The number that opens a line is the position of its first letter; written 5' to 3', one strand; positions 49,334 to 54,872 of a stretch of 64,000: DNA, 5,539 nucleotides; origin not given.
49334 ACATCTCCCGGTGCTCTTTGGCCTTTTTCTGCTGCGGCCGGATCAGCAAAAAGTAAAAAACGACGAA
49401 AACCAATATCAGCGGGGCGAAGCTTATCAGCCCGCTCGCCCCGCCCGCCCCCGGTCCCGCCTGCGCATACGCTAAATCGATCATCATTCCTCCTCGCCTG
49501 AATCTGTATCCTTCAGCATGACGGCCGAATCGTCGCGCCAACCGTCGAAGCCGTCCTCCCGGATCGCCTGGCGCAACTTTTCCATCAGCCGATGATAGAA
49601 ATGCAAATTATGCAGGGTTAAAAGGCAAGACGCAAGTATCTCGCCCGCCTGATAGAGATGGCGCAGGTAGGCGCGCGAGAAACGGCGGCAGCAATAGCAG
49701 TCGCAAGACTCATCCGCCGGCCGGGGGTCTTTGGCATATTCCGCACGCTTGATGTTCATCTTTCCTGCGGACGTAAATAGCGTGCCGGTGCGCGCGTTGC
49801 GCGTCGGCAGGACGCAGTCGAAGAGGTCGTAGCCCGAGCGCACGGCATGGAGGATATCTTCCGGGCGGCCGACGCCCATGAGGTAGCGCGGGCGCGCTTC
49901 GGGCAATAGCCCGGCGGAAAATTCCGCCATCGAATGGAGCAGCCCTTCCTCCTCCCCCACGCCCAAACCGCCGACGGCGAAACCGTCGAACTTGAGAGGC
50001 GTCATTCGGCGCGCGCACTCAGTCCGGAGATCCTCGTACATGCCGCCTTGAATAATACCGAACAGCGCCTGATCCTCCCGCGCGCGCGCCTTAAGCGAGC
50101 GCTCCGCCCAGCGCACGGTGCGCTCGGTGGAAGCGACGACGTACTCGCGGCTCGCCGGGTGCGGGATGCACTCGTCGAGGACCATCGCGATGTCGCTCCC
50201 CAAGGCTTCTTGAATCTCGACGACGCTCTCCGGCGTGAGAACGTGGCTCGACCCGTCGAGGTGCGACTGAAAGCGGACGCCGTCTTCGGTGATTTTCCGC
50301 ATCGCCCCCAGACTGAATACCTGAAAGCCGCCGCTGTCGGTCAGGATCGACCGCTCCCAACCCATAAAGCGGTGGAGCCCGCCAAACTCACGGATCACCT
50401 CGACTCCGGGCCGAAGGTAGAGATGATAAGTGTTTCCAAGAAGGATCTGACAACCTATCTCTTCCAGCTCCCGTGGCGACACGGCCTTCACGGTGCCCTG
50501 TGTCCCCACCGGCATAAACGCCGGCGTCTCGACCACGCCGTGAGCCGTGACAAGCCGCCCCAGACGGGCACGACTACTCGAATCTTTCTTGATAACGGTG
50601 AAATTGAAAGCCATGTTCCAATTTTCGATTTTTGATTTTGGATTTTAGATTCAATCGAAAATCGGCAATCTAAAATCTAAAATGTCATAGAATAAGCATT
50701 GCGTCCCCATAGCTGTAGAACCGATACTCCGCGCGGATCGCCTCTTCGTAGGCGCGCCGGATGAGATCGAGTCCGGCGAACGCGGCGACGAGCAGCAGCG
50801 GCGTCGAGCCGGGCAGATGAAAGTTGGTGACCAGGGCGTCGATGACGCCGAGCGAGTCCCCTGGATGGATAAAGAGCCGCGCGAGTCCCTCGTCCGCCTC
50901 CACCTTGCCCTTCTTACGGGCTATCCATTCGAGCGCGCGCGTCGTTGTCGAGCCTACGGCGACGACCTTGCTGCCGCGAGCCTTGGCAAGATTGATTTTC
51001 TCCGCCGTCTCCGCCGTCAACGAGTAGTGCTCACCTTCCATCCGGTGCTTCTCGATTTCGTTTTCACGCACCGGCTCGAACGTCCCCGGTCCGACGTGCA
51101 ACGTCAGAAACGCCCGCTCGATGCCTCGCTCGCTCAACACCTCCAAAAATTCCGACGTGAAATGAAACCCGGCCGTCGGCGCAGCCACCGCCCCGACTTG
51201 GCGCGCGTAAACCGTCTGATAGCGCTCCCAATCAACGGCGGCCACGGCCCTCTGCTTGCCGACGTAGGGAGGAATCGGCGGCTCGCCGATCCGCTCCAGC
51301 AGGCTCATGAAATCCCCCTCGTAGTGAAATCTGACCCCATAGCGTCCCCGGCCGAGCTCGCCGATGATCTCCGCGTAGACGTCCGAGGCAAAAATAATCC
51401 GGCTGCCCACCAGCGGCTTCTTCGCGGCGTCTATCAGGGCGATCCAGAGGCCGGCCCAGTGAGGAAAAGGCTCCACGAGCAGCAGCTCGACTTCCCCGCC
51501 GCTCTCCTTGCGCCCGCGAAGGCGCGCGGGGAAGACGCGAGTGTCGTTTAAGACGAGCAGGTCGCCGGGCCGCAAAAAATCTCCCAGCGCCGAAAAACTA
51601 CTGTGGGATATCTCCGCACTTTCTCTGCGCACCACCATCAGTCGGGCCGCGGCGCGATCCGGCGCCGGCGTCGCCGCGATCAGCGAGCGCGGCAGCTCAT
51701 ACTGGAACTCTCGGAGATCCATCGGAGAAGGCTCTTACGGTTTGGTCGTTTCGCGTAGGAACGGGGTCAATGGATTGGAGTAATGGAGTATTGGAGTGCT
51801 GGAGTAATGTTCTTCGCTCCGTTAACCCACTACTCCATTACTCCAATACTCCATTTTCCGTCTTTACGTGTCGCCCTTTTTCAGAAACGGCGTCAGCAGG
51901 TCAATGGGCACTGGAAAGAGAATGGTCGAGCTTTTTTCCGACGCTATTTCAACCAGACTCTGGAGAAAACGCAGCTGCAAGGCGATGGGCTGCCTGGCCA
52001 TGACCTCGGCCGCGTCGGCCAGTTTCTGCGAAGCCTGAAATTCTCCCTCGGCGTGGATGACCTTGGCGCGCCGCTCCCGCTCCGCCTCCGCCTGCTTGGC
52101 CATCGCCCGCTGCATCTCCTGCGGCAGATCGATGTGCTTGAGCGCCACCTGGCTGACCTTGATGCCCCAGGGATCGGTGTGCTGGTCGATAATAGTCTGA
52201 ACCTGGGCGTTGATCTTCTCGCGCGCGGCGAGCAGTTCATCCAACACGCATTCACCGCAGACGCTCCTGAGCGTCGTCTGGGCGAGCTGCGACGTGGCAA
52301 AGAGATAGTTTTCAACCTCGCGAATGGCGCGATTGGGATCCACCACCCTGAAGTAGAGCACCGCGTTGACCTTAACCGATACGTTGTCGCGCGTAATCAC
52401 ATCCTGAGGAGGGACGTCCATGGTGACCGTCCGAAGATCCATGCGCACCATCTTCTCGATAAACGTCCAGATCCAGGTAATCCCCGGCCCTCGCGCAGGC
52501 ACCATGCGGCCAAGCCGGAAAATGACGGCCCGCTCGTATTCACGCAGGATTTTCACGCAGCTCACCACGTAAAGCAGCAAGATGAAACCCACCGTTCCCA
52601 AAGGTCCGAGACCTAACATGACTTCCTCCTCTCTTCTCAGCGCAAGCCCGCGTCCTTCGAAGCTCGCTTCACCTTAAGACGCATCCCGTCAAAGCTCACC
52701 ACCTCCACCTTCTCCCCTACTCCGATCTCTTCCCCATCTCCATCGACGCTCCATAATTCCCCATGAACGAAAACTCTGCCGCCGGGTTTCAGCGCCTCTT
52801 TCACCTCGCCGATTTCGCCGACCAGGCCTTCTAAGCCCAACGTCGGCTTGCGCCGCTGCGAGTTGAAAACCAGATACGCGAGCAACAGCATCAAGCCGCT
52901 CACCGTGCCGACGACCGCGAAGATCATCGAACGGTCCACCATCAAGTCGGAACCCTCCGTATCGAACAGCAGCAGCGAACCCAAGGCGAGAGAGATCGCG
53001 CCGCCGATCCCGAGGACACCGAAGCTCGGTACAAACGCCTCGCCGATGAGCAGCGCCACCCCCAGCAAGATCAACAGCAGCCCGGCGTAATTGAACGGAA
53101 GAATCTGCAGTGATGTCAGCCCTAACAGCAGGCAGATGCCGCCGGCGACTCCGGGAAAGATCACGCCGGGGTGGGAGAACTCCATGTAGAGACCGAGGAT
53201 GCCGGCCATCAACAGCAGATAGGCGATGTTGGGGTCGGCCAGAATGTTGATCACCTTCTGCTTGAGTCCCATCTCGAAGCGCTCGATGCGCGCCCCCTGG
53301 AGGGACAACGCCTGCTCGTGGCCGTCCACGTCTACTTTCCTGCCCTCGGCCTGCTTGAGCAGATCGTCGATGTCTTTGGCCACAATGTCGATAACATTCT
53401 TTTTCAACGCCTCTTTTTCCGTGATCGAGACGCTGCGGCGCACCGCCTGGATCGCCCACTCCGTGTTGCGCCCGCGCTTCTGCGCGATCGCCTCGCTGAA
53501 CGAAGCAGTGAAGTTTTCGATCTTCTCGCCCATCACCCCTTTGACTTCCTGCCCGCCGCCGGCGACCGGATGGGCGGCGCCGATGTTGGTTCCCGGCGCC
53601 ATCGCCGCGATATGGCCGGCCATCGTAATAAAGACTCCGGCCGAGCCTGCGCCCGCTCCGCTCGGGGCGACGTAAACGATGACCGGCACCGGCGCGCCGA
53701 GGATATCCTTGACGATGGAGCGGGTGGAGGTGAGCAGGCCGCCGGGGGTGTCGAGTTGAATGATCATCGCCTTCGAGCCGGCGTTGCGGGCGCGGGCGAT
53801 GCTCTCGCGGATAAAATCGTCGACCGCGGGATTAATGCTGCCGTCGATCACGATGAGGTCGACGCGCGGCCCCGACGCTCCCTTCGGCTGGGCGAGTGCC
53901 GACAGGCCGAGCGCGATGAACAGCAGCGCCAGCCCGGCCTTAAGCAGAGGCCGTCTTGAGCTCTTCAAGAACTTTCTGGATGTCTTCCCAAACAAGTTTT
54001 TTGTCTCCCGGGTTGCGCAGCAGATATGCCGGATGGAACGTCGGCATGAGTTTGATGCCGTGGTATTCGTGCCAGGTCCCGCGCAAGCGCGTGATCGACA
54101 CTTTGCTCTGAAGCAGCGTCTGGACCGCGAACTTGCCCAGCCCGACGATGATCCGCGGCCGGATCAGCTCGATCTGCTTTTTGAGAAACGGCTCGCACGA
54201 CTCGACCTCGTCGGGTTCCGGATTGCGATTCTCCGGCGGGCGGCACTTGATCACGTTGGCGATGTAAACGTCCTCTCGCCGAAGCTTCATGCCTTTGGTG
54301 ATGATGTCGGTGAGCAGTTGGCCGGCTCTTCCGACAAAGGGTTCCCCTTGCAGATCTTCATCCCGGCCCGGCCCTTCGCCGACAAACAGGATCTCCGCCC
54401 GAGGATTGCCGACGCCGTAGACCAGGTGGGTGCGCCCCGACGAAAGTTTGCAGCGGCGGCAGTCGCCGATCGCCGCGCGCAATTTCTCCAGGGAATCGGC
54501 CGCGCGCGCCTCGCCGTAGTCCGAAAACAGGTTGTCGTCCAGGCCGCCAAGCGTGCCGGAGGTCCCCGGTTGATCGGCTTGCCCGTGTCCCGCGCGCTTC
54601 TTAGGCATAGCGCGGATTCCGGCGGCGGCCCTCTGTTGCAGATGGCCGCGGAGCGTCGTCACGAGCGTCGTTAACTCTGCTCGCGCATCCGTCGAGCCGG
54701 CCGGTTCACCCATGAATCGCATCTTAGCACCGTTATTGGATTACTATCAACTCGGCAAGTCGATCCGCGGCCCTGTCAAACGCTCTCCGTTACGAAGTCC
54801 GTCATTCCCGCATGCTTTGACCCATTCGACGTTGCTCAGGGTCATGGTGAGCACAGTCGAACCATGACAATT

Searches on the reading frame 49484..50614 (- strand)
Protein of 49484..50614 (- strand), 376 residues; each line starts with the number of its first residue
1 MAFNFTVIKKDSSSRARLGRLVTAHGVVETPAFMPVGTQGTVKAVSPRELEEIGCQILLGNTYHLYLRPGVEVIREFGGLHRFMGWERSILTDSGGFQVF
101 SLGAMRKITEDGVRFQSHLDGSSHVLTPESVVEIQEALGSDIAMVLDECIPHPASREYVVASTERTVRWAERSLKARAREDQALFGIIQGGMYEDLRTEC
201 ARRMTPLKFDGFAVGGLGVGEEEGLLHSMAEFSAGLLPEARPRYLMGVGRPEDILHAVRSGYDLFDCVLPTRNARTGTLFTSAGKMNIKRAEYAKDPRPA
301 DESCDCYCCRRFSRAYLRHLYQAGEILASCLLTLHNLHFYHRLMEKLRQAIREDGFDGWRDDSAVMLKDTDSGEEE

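Call 55: search_protein_families(library=pfam, proteins=[window:49484-50614:-], max_evalue=0.00001)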
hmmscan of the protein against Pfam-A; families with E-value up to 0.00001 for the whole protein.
window:49484-50614:- (376 aa): 1 family
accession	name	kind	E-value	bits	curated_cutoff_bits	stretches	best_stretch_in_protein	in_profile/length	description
PF01702.25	TGT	-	5.2e-162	539.4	26.3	1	15-362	2-350/357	Queuine tRNA-ribosyltransferase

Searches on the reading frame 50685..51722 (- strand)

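Call 55: search_protein_families(library=pfam, proteins=[window:50685-51722:-], max_evalue=0.00001)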
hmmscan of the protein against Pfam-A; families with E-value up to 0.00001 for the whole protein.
window:50685-51722:- (345 aa): 1 family
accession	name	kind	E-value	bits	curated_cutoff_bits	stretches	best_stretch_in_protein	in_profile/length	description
PF02547.20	Queuosine_synth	-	6.1e-119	397.3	25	1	4-344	2-322/322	Queuosine biosynthesis protein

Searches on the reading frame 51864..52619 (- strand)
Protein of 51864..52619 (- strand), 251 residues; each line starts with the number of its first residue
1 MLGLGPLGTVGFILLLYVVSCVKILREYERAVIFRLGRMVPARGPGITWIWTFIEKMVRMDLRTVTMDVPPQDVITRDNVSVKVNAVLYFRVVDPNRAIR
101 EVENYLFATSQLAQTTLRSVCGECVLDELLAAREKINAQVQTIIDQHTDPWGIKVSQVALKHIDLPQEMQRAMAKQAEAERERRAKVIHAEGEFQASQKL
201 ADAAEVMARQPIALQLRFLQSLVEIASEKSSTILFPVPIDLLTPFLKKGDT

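Call 55: search_protein_families(library=pfam, proteins=[window:51864-52619:-], max_evalue=0.00001)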
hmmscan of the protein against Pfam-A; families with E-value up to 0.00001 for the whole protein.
window:51864-52619:- (251 aa): 1 family
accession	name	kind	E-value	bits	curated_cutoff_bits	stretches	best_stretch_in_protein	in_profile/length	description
PF01145.31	Band_7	-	6e-41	140.9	23.6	1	24-193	2-175/176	SPFH domain / Band 7 family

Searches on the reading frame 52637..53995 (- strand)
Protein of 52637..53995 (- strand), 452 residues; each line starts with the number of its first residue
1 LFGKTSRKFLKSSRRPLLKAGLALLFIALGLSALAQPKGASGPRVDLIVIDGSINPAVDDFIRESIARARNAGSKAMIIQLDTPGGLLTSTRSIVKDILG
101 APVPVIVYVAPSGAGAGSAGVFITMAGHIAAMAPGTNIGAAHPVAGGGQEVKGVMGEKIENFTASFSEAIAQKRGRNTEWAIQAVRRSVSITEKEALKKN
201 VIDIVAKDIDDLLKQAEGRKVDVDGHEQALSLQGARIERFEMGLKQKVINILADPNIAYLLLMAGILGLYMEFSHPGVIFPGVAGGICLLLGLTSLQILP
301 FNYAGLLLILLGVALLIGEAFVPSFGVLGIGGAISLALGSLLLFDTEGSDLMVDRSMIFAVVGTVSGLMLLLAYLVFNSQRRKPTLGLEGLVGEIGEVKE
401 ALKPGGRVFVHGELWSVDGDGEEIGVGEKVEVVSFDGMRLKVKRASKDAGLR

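Call 55: search_protein_families(library=pfam, proteins=[window:52637-53995:-], max_evalue=0.00001)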
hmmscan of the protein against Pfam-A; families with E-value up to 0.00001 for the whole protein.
window:52637-53995:- (452 aa): 4 families
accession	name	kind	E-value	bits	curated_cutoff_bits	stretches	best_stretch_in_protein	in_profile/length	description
PF24961.1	NfeD_membrane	-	3.2e-30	105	26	1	256-373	1-117/119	NfeD integral membrane domain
PF25145.1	NfeD1b_N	-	1.9e-20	73.7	40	1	45-238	2-187/189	NfeD1b, N-terminal domain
PF01957.25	NfeD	-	1.9e-16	60.4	29.1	1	389-444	2-57/57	NfeD-like C-terminal, partner-binding domain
PF00574.28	CLP_protease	-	7.5e-06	26.4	20.2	0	66-206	37-179/182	Clp protease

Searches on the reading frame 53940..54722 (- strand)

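Call 55: search_protein_families(library=pfam, proteins=[window:53940-54722:-], max_evalue=0.00001)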
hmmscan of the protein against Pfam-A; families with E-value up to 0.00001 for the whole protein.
window:53940-54722:- (260 aa): 1 family
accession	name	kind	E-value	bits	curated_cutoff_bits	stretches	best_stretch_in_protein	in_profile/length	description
PF03167.25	UDG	-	5e-39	134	24.3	1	103-248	2-140/141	Uracil DNA glycosylase superfamily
